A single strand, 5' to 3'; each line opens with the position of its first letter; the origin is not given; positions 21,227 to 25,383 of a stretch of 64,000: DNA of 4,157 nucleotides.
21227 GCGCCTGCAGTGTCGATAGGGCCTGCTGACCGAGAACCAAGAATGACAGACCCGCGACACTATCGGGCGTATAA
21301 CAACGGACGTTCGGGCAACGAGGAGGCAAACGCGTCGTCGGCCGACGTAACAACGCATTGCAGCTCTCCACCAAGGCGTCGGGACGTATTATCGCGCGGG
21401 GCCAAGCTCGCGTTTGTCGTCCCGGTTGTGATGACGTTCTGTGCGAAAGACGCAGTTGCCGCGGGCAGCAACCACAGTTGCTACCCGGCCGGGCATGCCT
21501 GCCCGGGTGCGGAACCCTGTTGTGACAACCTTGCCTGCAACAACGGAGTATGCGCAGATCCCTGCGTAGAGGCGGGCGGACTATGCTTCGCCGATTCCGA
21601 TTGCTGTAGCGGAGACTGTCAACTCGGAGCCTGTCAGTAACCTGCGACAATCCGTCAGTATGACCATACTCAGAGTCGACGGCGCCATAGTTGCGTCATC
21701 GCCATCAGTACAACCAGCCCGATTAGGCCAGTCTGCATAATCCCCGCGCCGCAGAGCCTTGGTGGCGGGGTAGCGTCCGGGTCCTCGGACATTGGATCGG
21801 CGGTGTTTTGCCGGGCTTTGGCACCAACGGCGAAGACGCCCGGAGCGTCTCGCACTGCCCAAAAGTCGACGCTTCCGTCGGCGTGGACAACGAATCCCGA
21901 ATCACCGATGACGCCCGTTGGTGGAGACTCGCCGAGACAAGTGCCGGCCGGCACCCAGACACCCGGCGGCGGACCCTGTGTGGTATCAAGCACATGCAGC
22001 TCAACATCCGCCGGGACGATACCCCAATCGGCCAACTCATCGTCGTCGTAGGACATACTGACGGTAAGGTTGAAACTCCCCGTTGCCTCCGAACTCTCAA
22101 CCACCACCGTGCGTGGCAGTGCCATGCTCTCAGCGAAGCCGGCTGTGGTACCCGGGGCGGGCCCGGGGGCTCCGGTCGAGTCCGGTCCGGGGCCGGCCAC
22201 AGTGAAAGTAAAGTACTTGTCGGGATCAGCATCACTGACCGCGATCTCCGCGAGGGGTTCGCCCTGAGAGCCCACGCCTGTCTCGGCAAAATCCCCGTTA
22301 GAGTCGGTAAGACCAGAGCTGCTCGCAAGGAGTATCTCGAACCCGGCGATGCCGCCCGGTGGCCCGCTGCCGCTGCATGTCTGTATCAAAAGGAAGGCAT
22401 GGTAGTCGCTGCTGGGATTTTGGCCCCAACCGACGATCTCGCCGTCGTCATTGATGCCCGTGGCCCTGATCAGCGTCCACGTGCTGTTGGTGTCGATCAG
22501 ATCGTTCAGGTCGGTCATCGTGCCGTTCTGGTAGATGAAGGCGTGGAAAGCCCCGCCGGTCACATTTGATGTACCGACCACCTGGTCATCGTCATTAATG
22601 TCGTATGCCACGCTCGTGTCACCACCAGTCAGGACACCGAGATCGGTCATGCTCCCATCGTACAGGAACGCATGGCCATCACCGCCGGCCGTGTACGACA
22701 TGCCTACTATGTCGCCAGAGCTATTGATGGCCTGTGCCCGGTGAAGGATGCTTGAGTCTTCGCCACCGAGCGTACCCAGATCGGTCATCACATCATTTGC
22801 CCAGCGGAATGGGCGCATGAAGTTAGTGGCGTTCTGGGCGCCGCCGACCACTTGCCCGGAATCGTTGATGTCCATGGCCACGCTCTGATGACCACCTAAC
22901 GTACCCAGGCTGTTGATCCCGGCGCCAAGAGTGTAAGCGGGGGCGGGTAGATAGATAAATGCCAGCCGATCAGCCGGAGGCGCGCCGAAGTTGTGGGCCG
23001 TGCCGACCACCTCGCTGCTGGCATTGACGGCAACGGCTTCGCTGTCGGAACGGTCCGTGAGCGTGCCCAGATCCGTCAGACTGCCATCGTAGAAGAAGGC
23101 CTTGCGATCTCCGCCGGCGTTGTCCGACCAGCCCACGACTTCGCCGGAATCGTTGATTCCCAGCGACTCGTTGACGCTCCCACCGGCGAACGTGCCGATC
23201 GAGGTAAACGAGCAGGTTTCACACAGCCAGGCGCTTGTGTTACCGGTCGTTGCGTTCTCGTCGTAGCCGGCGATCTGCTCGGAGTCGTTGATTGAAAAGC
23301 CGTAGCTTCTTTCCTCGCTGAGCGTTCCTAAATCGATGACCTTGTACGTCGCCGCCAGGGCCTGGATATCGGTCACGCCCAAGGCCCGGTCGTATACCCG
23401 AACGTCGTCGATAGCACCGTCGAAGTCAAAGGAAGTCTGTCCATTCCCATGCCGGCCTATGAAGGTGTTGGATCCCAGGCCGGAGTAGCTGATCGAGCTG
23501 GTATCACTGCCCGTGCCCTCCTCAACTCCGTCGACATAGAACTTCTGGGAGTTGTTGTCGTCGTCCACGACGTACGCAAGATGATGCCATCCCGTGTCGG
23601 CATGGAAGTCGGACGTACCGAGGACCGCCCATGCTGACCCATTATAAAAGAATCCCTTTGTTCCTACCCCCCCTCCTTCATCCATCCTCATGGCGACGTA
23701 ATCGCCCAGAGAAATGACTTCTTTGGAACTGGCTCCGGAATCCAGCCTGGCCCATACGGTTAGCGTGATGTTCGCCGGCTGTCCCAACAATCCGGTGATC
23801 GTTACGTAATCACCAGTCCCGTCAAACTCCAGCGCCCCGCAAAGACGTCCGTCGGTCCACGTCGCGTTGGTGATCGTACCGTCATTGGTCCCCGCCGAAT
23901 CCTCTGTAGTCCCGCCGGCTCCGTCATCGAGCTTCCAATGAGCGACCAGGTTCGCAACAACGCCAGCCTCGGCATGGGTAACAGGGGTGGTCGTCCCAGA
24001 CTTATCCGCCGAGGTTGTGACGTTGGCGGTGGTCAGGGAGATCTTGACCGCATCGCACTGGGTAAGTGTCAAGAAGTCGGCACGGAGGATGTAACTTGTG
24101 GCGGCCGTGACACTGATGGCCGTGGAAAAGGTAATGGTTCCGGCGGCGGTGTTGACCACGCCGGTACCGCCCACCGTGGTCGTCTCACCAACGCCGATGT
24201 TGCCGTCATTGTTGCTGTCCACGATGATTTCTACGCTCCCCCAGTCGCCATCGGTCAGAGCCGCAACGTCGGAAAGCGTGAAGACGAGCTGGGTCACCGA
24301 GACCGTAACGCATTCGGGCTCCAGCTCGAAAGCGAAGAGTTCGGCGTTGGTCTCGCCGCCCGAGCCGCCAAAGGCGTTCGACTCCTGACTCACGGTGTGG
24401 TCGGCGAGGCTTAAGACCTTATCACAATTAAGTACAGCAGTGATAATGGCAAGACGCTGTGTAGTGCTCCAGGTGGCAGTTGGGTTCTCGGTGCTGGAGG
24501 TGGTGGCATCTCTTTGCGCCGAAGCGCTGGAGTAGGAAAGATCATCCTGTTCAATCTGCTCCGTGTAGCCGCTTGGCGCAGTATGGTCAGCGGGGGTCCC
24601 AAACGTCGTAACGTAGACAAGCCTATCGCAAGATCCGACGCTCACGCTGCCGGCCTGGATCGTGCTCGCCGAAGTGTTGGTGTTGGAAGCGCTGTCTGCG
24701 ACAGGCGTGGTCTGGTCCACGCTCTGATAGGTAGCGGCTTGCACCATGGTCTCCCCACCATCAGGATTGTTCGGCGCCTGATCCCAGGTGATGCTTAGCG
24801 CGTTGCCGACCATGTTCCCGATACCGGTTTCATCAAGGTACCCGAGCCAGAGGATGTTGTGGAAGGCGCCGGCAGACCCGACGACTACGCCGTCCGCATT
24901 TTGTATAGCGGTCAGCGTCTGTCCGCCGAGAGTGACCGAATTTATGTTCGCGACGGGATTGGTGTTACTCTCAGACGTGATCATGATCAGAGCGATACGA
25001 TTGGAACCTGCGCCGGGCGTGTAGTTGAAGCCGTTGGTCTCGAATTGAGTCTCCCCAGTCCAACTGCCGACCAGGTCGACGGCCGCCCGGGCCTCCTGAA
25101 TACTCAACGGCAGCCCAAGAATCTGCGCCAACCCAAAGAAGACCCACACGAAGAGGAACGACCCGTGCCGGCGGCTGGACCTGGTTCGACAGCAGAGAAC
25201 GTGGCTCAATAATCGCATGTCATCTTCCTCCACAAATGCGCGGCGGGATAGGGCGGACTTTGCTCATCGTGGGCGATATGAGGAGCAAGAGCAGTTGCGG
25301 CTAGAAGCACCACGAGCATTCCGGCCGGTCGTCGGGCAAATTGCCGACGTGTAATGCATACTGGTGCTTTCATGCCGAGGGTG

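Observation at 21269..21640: Twin-arginine-signal protein with two tandem knottin-like (C-C-CC-C-C) modules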

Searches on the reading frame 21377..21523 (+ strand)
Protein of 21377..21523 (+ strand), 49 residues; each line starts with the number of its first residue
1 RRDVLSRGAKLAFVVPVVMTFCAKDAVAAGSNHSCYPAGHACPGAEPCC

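Call 30: find_related_loci(query=A2, collection=genome_contigs, flank=8000)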
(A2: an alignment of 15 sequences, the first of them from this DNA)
Query A2 (49 aa) in genome_contigs; peptide patterns used: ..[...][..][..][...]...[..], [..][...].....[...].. (x = any residue, [..] = any of these).
31 stretches matched a pattern; 16 encode a relative of the query (tblastn E <= 1e-3); 16 distinct loci.
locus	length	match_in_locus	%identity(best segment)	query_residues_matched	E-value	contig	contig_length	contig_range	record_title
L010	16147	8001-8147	94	1-49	2e-27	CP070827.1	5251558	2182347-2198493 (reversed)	MAG: Phycisphaerales bacterium isolate bin11 chromosome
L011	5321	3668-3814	80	1-49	2e-24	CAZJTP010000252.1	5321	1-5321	MAG TPA_asm: uncultured Phycisphaeraceae bacterium isolate binchicken_co116_291 genome assembly, contig: NODE_19500_leng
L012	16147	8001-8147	73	1-49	4e-22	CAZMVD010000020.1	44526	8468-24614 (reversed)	MAG TPA_asm: uncultured Phycisphaeraceae bacterium isolate SRP193661_co2_155 genome assembly, contig: NODE_820_length_44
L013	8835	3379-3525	73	1-49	2e-21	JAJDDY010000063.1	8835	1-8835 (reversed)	MAG: Phycisphaerae bacterium isolate OFTM250 OFTM250_62, whole genome shotgun sequence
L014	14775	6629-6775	73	1-49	2e-21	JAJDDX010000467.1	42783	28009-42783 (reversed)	MAG: Phycisphaerae bacterium isolate OFTM243 OFTM243_466, whole genome shotgun sequence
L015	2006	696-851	69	1-49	3e-20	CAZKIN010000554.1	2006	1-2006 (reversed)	MAG TPA_asm: uncultured Phycisphaeraceae bacterium isolate binchicken_co199_83 genome assembly, contig: NODE_50326_lengt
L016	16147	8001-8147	65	1-49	3e-19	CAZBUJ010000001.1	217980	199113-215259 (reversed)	MAG TPA_asm: uncultured Phycisphaeraceae bacterium isolate SRP323688_co1_260 genome assembly, contig: NODE_106_length_21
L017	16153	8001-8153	69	1-49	9e-19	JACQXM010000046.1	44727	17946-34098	MAG: Planctomycetota bacterium isolate NC_groundwater_1515_Pr4_B-0.1um_67_4 SR1-18-B1_scaffold_239926, whole genome shot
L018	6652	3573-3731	66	1-49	1e-18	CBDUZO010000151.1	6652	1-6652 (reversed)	MAG TPA_asm: uncultured Phycisphaerales bacterium isolate SRR22302362_binner23_Refined_17 genome assembly, contig: ERZ25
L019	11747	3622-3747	69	1-42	7e-18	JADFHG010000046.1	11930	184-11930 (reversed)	MAG: Planctomycetota bacterium isolate B33T1L10 B33T1L10_NODE8647, whole genome shotgun sequence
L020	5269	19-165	67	1-49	9e-18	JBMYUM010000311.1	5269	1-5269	MAG: Phycisphaerae bacterium isolate ME_XS_2211_2_bin_15 ME_XS_2211_2_bin_15_327, whole genome shotgun sequence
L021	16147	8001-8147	59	1-49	5e-17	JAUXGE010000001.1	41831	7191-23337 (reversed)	MAG: Planctomycetota bacterium isolate CSMAG_2921 CSMAG_2921_k117_5491744_length_41831_cov_20.0000, whole genome shotgun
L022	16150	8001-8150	64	1-49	1e-16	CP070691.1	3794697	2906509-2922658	MAG: Phycisphaerales bacterium isolate bin621 chromosome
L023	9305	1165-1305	61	1-49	2e-16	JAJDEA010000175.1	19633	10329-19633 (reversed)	MAG: Phycisphaerae bacterium isolate OFTM303 OFTM303_174, whole genome shotgun sequence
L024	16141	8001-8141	61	1-49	5e-16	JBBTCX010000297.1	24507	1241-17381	MAG: Planctomycetota bacterium isolate H41-bin234_1 H41_bin234_1_000000000297, whole genome shotgun sequence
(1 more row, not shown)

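Call 47: find_homologous_proteins(query=L021:7014-7925:+, max_evalue=1e-10)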
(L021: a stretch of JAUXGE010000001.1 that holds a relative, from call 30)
Query L021:7014-7925:+ (304 aa): 378 proteins with E <= 1e-10 among 5655 candidates; the best 120 are listed.
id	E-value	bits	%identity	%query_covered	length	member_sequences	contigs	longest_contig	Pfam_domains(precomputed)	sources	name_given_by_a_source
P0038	1.2e-205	700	100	100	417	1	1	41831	PF27840.1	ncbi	-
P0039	5.8e-151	520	75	99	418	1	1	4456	PF27840.1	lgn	-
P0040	4.3e-106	373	56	97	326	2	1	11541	PF27840.1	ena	-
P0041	6.9e-105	369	55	97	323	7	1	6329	PF27840.1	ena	-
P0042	2.2e-104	367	59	95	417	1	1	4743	PF27840.1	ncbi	-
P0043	4.4e-102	360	55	99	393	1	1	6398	PF27840.1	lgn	-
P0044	7.2e-99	349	55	93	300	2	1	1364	PF27840.1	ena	-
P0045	5.5e-97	343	56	90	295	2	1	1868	PF27840.1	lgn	-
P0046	2.8e-96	340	55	93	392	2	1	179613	PF27840.1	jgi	-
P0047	3.3e-96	340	55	91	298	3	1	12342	PF27840.1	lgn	-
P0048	5.3e-96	340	55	91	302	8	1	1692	PF27840.1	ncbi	-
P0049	8.8e-96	339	55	94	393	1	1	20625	PF27840.1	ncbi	-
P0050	1.4e-94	335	52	97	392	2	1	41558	PF27840.1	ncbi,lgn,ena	-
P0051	2.9e-94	334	53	94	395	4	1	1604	PF27840.1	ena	-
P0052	5.8e-94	333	51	99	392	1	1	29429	PF27840.1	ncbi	-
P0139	4.4e-81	291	50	92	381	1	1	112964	PF27840.1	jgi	jgi:HprK-related kinase A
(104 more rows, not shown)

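Call 50: find_encoding_contigs(protein=P0046, flank=8000, max_places=1)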
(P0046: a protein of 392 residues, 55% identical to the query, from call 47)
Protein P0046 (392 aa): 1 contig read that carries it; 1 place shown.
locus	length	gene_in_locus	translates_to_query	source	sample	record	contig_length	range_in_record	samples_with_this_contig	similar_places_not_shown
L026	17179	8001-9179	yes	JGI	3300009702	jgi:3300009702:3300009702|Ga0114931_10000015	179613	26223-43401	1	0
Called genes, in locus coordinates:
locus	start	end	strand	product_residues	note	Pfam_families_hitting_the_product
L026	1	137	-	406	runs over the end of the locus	PF00291:PALP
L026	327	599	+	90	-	-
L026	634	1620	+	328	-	PF01073:3Beta_HSD, PF01370:Epimerase, PF02719:Polysacc_synt_2, PF04321:RmlD_sub_bind, PF05368:NmrA (weak), PF13460:NAD_binding_10, PF16363:GDP_Man_Dehyd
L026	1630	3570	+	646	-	PF07719:TPR_2 (faint), PF13428:TPR_14 (faint), PF00884:Sulfatase, PF01663:Phosphodiest, PF16347:SGSH_C, PF13432:TPR_16 (weak), PF14559:TPR_19, PF13432:TPR_16 (weak)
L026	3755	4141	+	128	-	PF00326:Peptidase_S9 (faint), PF02230:Abhydrolase_2 (weak), PF07859:Abhydrolase_3 (faint)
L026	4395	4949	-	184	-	PF01978:TrmB (weak), PF12802:MarR_2, PF01022:HTH_5 (weak)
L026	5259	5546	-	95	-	PF00830:Ribosomal_L28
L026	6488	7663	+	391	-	PF14907:NTP_transf_5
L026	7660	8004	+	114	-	PF05402:PqqD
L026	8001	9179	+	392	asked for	PF27840:ScmC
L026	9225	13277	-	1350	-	PF13385:Laminin_G_3, PF11949:DUF3466 (faint)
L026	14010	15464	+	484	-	PF01554:MatE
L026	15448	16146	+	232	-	PF00551:Formyl_trans_N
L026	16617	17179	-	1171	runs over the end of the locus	PF03968:LptD_N (faint)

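Call 51: find_encoding_contigs(protein=P0139, flank=8000, max_places=1)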
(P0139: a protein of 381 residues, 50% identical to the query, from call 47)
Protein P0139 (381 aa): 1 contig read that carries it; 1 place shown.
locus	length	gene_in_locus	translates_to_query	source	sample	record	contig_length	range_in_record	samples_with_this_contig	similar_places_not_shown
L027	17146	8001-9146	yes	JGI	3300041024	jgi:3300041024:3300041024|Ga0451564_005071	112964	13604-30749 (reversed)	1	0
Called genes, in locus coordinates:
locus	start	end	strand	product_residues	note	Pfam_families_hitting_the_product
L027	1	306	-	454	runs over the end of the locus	PF00202:Aminotran_3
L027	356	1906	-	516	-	PF00860:Xan_ur_permease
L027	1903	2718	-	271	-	PF00795:CN_hydrolase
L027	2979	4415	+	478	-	PF00171:Aldedh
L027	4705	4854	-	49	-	-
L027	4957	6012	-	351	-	-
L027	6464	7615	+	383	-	PF14907:NTP_transf_5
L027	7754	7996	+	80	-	PF05402:PqqD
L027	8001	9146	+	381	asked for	PF27840:ScmC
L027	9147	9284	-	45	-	-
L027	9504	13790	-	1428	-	-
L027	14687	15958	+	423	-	PF00512:HisKA (faint), PF02518:HATPase_c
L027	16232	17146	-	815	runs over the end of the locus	PF00069:Pkinase, PF01636:APH (faint), PF03109:ABC1 (weak), PF07714:PK_Tyr_Ser-Thr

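Call 62: search_protein_families(library=pfam, proteins=[P0038, P0046], max_evalue=0.01)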
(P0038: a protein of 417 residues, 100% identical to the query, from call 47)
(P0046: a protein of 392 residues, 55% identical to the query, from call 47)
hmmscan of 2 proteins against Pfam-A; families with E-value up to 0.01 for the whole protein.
P0038 (417 aa): 0 families

P0046 (392 aa): 4 families
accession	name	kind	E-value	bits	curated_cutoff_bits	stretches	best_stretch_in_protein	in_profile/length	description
PF11703.13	UPF0506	-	0.00033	21.4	23.2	1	359-391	26-58/59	UPF0506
PF07475.17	Hpr_kinase_C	-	0.0011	19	33.3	1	109-158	6-55/171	HPr Serine kinase C-terminal domain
PF13555.12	AAA_29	-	0.0022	18.1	27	1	111-138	14-39/61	P-loop containing region of AAA domain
PF13521.12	AAA_28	-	0.0044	17.7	27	1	124-154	2-32/164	AAA domain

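Call 87: search_protein_families(library=pfam, proteins=[L022:806-1867:+, L022:2794-4059:-, L022:3352-4458:+, L022:5106-6290:-, L022:9710-11935:-, L022:11958-12782:-, L022:13485-14444:-, L022:9557-10204:+], max_evalue=0.001)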
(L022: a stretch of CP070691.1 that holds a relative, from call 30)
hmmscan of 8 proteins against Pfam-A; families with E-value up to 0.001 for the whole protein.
L022:806-1867:+ (354 aa): 0 families

L022:2794-4059:- (422 aa): 4 families
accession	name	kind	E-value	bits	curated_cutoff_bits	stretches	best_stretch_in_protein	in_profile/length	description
PF00696.33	AA_kinase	-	1.1e-52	179.5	24.9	1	12-239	2-234/234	Amino acid kinase family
PF22468.2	ACT_9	-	5.4e-25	87.4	27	1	352-410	1-61/61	ACT domain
PF01842.31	ACT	-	1.9e-14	53.6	27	2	354-388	2-36/66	ACT domain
PF13840.12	ACT_7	-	7.9e-13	48.5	27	1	344-408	1-65/65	ACT domain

L022:3352-4458:+ (369 aa): 0 families

L022:5106-6290:- (395 aa): 2 families
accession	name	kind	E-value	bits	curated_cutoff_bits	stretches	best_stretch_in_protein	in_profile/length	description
PF10143.14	PhosphMutase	-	1.1e-51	175.5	21.5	1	39-200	3-170/170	2,3-bisphosphoglycerate-independent phosphoglycerate mutase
PF01676.23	Metalloenzyme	-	2.5e-38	132.5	24.3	1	1-381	1-238/252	Metalloenzyme superfamily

L022:9710-11935:- (742 aa): 1 family
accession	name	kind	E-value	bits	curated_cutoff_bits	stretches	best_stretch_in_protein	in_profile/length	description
PF00144.29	Beta-lactamase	-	1.2e-64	219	27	1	68-396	2-313/329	Beta-lactamase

L022:11958-12782:- (275 aa): 2 families
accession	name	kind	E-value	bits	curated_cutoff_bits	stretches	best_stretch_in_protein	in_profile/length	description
PF13601.12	HTH_34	-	1.9e-21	76.5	27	1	192-268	2-78/80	Winged helix DNA-binding domain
PF01022.26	HTH_5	-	0.00066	19.9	22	0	212-234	23-45/47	Bacterial regulatory protein, arsR family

L022:13485-14444:- (320 aa): 9 families
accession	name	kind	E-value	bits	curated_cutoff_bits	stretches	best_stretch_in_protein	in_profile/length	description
PF07719.23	TPR_2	-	1.1e-08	35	27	0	74-99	3-28/34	Tetratricopeptide repeat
PF13428.12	TPR_14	-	6.3e-08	33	23.5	0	43-79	6-42/44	Tetratricopeptide repeat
PF13181.12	TPR_8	-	3.4e-07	30.4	25.7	0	74-99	3-28/34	Tetratricopeptide repeat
PF00515.34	TPR_1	-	5.6e-07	29.6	27.8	0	74-100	3-29/34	Tetratricopeptide repeat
PF13424.12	TPR_12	-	1.9e-06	28.4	30.1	0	44-100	9-73/77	Tetratricopeptide repeat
PF13174.12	TPR_6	-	1.9e-05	25.4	26.3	0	110-136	3-29/33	Tetratricopeptide repeat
PF22860.2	DUF7017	-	6e-05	23.5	27.5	1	49-133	12-97/141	Domain of unknown function (DUF7017)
PF13374.12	TPR_10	-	0.00066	20.1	27.5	0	110-133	5-28/42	Tetratricopeptide repeat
PF14559.12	TPR_19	-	0.00084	20.1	25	0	51-98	4-51/68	Tetratricopeptide repeat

L022:9557-10204:+ (216 aa): 0 families

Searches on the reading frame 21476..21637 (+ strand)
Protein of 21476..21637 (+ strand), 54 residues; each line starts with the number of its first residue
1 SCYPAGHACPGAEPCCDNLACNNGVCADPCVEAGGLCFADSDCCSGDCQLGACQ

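Call 43: search_solved_structures(query=window:21476-21637:+, max_evalue=10, show_alignments=3)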
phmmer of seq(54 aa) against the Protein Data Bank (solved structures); distinct sequences matched with E-value up to 10: 1.
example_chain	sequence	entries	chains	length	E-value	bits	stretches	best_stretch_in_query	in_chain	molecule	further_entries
5fzv_A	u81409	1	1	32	0.074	16.8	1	29-54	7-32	Venom peptide U3-SYTX-Sth1a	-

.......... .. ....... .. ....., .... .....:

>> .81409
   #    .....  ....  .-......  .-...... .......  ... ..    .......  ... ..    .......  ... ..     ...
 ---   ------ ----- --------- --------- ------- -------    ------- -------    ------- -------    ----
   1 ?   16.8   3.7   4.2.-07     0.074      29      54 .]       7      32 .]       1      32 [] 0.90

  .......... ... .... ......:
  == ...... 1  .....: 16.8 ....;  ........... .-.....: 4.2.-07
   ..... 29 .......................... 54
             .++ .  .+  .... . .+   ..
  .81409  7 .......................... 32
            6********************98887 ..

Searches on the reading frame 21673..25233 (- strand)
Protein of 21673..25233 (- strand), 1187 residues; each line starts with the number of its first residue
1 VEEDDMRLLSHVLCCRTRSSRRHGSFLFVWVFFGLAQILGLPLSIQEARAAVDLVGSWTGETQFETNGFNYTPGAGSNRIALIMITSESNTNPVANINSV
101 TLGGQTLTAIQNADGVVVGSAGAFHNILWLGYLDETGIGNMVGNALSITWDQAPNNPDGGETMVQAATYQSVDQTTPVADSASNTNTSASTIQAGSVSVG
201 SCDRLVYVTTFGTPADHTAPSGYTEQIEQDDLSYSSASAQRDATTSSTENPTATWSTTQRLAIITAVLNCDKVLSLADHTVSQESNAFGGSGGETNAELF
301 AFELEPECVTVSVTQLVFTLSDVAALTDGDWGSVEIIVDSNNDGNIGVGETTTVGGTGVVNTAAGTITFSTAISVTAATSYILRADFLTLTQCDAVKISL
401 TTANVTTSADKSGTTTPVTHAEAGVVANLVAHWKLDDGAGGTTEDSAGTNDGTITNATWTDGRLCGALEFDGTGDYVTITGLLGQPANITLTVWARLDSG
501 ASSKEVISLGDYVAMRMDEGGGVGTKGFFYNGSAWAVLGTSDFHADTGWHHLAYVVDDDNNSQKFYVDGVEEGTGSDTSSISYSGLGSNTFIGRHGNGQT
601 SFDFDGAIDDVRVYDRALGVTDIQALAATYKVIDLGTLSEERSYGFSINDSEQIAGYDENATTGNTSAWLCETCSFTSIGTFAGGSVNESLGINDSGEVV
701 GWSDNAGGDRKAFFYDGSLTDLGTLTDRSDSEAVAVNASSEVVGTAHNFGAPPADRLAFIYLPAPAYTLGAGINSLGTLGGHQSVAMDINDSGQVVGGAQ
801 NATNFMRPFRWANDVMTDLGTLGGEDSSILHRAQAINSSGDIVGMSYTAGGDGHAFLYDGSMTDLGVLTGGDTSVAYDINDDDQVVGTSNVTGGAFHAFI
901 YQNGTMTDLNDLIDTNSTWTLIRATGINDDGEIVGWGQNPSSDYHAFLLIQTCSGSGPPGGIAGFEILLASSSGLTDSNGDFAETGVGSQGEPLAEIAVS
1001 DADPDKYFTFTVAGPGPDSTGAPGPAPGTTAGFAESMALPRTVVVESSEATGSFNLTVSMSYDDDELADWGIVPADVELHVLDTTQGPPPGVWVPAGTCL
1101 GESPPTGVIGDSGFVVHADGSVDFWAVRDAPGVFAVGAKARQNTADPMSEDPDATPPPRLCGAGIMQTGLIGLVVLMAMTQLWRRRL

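Call 4: search_protein_families(library=pfam, proteins=[window:21673-25233:-], max_evalue=1)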
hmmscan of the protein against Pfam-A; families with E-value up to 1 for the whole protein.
window:21673-25233:- (1187 aa): 3 families
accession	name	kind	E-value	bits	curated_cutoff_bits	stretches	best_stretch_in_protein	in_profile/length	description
PF13385.13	Laminin_G_3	-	6.9e-22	78.7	27.6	1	471-624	1-151/151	Concanavalin A-like lectin/glucanases superfamily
PF11949.14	DUF3466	-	1.7e-08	33.9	25.1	1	784-943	320-533/609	Protein of unknown function (DUF3466)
PF02973.23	Sialidase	-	0.06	13.3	26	1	547-625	103-183/189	Sialidase, N-terminal domain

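Call 39: search_protein_families(library=ncbifam, proteins=[window:21673-25233:-], max_evalue=0.001)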
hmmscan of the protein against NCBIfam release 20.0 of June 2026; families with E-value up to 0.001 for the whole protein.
window:21673-25233:- (1187 aa): 2 families
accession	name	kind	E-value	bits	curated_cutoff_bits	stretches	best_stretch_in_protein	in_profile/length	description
TIGR02913.1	HAF_rpt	repeat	6.9e-52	173.1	22.65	5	876-912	1-37/39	HAF repeat protein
NF052521.1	TafC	equivalog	2.4e-05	23.6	410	1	545-629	280-362/373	TafC family fimbrial protein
